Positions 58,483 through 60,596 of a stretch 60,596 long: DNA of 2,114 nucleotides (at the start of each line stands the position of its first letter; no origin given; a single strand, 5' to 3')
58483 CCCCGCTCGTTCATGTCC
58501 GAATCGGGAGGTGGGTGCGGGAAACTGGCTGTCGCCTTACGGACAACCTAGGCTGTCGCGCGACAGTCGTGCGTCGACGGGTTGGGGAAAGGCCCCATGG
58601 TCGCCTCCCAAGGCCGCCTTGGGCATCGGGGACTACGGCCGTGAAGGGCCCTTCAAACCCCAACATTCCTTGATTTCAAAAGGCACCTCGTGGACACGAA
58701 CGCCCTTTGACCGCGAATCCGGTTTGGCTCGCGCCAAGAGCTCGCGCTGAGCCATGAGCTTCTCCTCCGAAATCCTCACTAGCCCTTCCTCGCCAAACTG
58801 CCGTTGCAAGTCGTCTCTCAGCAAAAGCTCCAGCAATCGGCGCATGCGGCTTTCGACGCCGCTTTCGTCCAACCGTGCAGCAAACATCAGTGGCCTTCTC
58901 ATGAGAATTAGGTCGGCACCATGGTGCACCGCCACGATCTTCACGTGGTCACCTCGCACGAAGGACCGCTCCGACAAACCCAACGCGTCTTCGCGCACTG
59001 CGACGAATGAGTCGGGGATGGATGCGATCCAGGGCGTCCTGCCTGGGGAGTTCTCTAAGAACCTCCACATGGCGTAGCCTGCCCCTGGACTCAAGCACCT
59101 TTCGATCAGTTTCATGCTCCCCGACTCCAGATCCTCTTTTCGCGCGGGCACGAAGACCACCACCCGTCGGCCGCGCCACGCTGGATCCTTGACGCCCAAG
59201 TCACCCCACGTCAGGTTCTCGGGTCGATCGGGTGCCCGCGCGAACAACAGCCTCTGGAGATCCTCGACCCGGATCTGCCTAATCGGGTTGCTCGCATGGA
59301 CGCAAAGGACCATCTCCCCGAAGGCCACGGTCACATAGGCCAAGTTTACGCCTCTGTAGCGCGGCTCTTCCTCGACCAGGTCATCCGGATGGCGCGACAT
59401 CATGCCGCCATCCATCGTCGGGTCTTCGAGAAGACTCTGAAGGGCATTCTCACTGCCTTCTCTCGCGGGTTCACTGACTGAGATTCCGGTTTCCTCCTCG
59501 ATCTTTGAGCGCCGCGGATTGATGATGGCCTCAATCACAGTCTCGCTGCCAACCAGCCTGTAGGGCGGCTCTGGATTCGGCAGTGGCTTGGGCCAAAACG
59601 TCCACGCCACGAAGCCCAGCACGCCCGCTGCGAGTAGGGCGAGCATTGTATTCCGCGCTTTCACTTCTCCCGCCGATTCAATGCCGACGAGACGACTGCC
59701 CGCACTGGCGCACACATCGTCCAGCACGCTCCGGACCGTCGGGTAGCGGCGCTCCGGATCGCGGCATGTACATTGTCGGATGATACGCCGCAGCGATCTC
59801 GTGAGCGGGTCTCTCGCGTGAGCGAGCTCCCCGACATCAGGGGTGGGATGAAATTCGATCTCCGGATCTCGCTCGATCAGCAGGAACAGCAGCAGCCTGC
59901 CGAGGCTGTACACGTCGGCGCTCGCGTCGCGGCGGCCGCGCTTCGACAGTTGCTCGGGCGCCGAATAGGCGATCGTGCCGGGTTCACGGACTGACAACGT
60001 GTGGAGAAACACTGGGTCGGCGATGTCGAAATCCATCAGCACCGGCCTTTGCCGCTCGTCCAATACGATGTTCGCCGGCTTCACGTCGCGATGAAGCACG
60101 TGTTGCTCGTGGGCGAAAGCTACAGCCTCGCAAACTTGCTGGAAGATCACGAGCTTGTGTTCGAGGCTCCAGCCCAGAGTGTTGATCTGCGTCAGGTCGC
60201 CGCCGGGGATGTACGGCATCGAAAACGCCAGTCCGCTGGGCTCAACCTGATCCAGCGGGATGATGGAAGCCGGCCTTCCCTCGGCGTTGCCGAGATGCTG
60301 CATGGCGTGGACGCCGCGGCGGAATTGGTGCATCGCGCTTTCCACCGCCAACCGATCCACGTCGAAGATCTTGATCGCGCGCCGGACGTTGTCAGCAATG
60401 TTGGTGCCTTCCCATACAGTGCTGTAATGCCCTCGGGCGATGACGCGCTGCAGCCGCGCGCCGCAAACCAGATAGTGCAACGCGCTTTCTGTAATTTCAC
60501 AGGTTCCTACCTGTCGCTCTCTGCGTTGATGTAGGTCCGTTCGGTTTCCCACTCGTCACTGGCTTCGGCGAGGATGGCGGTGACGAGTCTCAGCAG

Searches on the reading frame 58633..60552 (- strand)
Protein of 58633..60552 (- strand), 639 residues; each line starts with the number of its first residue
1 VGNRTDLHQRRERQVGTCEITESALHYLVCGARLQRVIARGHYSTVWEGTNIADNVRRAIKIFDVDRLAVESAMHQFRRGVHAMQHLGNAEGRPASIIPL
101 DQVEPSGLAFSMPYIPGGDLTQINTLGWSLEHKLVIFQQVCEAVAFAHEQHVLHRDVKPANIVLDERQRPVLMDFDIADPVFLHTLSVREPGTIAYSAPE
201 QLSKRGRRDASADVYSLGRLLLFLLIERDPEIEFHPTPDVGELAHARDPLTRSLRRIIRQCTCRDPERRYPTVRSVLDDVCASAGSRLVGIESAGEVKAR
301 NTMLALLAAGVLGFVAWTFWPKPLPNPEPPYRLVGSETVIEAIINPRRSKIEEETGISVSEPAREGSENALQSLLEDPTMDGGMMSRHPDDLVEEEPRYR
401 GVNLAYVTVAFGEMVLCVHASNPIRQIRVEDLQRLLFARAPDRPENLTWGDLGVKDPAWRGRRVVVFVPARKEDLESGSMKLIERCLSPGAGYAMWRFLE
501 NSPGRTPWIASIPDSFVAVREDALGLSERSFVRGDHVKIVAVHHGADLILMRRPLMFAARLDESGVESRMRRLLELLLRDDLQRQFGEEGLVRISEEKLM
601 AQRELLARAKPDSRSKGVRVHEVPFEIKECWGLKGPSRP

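Call 35: search_protein_families(library=pfam, proteins=[window:58633-60552:-], max_evalue=0.001)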
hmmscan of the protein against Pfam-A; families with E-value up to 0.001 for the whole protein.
window:58633-60552:- (639 aa): 2 families
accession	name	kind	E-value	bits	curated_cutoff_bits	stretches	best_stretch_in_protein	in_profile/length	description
PF00069.31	Pkinase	-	2.6e-26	93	31.7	1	35-276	4-257/263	Protein kinase domain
PF07714.23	PK_Tyr_Ser-Thr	-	3e-14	53.4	23.1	1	34-275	3-253/258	Protein tyrosine and serine/threonine kinase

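Call 97: search_protein_families(library=padloc, proteins=[window:58633-60552:-], max_evalue=0.001)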
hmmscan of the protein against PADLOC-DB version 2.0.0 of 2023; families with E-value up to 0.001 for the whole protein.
window:58633-60552:- (639 aa): 34 families (the best 25 are shown)
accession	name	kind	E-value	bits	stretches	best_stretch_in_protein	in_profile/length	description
PDLC04138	mad6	-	2.2e-35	120.7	1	34-276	55-306/659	mads_6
PDLC04042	PD-T4-6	-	4.2e-32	110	1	33-281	12-270/292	-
PDLC04053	PD-T4-6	-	3.2e-30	103.6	1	33-284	12-272/311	-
PDLC04043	PD-T4-6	-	6.8e-29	99.2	1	33-291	18-285/452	-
PDLC03920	MkoA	-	1.3e-26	91.3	1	40-282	17-276/1112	-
PDLC04054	PD-T4-6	-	8.1e-26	89.2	1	27-284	7-274/347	-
PDLC04041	PD-T4-6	-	1.2e-25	88.6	1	33-293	31-303/443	-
PDLC04060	PD-T4-6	-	8e-24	82.4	1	34-280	12-266/486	-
PDLC04047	PD-T4-6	-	1.3e-22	78.4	1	36-280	16-269/327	-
PDLC04048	PD-T4-6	-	5.1e-21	73.4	1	36-283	16-272/354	-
PDLC04039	PD-T4-6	-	1.6e-19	68.2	1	33-272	17-264/458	-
PDLC04057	PD-T4-6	-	2.3e-19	67.7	1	38-276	16-263/443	-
PDLC04061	PD-T4-6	-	3.5e-19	67.7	1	129-299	118-296/510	-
PDLC04044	PD-T4-6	-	4.3e-19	66.9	1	33-280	35-289/372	-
PDLC04045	PD-T4-6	-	7.9e-17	59.2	1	68-280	76-295/350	-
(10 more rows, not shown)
